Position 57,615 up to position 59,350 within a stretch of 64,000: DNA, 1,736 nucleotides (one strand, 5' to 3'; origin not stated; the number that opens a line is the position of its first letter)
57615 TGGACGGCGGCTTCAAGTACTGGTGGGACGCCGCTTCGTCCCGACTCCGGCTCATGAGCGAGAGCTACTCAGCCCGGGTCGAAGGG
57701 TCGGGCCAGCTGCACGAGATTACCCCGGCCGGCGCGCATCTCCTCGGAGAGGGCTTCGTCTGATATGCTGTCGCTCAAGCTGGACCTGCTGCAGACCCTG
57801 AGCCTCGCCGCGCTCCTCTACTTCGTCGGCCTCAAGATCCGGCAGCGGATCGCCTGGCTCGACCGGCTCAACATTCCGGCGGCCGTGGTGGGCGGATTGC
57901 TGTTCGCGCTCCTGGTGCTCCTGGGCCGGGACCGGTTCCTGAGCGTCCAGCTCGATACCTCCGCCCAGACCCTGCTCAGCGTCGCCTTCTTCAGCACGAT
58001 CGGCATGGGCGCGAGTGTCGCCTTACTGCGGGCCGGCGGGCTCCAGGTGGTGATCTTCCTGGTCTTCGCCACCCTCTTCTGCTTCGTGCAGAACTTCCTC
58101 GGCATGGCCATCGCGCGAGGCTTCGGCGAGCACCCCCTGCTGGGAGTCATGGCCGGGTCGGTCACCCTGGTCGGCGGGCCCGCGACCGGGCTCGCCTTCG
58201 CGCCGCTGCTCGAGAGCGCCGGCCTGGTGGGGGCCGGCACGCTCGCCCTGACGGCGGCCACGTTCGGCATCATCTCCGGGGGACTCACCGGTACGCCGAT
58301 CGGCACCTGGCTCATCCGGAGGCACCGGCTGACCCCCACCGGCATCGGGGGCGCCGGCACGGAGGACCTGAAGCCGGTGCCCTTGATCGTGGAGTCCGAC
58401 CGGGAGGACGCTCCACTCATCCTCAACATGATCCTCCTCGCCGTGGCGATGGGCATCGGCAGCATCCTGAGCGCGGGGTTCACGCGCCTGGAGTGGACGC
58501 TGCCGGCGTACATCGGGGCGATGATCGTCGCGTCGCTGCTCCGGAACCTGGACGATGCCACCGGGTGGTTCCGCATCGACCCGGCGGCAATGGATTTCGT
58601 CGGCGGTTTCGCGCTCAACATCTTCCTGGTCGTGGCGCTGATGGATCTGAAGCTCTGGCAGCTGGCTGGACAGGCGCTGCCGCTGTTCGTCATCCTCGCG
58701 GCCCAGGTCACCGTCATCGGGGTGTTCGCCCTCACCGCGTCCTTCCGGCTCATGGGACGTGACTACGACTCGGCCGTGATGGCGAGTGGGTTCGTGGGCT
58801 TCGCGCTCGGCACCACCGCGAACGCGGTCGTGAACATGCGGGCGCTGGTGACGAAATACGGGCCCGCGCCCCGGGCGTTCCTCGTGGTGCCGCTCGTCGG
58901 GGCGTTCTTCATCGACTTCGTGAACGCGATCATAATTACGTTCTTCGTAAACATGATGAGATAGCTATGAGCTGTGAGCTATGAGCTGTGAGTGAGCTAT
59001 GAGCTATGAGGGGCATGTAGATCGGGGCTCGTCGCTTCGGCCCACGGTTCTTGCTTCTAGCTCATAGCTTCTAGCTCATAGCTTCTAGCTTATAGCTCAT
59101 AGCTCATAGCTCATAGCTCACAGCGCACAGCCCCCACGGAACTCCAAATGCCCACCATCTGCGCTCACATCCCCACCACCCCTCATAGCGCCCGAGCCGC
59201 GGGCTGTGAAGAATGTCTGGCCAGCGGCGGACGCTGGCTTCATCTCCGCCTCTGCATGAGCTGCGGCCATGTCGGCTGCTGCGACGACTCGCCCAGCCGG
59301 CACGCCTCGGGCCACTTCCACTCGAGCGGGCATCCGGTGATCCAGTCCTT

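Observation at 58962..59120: Unclassified intergenic element family: inverted arrays of a tandem heptamer (GAGCTRT)n - spacer - (AYAGCTC)n (largest copy)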

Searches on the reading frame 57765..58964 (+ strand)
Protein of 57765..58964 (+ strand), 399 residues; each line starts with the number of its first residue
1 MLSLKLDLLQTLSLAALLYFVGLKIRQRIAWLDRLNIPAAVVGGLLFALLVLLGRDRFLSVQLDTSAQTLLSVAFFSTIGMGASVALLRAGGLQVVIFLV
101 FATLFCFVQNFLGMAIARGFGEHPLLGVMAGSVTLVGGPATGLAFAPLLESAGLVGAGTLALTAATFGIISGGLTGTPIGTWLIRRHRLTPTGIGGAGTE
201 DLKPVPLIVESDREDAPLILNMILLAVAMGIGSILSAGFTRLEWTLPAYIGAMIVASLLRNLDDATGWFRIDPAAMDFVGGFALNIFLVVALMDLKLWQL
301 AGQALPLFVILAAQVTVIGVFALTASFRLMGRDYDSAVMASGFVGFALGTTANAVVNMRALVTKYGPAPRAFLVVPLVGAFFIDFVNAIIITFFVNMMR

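Call 13: find_encoding_contigs(protein=window:57765-58964:+, flank=10000, max_places=6)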
Protein window:57765-58964:+ (399 aa): 1 contig read that carries it; 1 place shown.
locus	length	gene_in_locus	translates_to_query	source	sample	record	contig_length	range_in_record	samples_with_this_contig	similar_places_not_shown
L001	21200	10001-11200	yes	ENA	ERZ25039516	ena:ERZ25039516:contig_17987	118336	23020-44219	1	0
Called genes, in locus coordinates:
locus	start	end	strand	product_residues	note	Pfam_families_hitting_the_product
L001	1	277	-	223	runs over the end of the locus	-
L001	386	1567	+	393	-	PF01103:Omp85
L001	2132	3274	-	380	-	PF03435:Sacchrp_dh_NADP, PF16653:Sacchrp_dh_C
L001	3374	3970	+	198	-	PF00440:TetR_N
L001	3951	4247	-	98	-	-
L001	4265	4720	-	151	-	PF26549:Tricorn_N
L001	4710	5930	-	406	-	-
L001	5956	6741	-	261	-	PF01738:DLH, PF12740:PETase (weak), PF00561:Abhydrolase_1 (weak), PF08840:BAAT_C (faint)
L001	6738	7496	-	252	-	PF08450:SGL (weak)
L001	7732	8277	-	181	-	-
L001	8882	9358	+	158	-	PF18228:CdiI_N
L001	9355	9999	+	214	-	-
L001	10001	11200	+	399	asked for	PF03616:Glt_symporter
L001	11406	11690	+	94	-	PF02148:zf-UBP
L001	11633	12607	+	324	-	PF27100:DcsG_N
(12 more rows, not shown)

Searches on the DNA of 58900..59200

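Call 47: search_rna_families(source=window, start=58900, end=59200, threshold=evalue, max_evalue=10)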
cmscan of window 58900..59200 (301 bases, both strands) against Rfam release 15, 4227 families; matches with E-value up to 10: 8.
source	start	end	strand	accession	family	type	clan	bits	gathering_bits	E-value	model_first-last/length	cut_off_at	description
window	58968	59099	+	RF03723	MIR7125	Gene; miRNA;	-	30.8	100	5.1e-05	1-107/107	no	MIR7125 microRNA precursor family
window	58969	59112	+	RF03777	MIR533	Gene; miRNA;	-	28.3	80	0.00037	1-125/125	no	MIR533 microRNA precursor family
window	58964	59081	+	RF04113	MIR1523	Gene; miRNA;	-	17.5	96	0.85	1-92/92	no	MIR1523 microRNA precursor family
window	58964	59011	+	RF01126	sR41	Gene; snRNA; snoRNA; CD-box;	-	17.1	54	0.062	1-53/53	no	Small nucleolar RNA sR41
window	58995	59069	+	RF04148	MIR844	Gene; miRNA;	-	15.9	70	1.4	1-114/114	no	MIR844 microRNA precursor family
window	58951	59001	+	RF01141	sR18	Gene; snRNA; snoRNA; CD-box;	-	15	45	0.41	1-56/56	no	Small nucleolar RNA sR18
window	58949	59004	+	RF01120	sR33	Gene; snRNA; snoRNA; CD-box;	-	12.3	37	3.7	1-55/55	no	Small nucleolar RNA sR33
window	58951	58996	+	RF01147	sR12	Gene; snRNA; snoRNA; CD-box;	-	10.7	38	7.2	1-52/52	no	Small nucleolar RNA sR12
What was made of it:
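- On Any Rfam family: The best sub-threshold hit is a plant miRNA precursor at 30.8 bits against a gathering score of 100 (call 47).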
